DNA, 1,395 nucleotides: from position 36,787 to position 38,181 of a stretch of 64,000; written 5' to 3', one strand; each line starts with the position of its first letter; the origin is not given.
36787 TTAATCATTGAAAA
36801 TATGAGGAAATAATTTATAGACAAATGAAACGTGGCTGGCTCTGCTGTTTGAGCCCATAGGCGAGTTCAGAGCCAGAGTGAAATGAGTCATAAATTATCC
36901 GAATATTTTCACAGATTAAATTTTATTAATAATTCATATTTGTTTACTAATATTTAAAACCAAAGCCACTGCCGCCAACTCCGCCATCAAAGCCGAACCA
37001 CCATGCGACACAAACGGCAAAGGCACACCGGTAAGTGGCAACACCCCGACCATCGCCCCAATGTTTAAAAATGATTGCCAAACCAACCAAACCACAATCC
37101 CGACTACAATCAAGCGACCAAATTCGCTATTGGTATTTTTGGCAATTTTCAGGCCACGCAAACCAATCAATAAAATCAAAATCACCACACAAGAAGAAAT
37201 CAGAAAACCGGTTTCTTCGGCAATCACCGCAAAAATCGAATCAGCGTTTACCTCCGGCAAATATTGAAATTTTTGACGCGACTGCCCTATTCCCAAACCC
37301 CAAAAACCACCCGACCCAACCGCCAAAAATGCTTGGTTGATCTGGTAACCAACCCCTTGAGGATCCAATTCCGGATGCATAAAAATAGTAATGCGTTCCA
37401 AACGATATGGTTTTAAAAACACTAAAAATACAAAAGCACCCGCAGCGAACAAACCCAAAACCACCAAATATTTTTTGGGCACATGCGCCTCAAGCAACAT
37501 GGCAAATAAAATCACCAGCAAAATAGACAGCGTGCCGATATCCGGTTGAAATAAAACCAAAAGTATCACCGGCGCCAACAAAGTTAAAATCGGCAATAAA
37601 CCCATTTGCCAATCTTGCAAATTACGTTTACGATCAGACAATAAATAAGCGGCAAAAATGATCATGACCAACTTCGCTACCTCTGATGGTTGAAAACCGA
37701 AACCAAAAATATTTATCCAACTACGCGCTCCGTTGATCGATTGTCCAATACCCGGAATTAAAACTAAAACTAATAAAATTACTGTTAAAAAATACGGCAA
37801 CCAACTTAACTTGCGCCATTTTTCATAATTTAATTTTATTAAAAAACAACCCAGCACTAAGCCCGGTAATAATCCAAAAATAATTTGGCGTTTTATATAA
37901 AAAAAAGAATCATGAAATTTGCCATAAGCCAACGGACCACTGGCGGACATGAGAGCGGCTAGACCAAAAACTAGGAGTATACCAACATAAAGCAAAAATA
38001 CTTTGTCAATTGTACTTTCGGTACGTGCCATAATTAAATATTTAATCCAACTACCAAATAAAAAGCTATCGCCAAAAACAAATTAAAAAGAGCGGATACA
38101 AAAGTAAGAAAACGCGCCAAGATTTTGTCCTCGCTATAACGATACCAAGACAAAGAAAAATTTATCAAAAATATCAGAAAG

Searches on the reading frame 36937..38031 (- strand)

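Call 13: search_protein_families(library=pfam, proteins=[window:36937-38031:-], max_evalue=0.001)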
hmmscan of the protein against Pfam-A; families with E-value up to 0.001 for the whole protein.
window:36937-38031:- (365 aa): 1 family
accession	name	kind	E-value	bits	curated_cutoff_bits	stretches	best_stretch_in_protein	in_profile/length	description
PF01098.24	FTSW_RODA_SPOVE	-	3.9e-94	316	26.4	1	13-364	4-353/356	Cell cycle protein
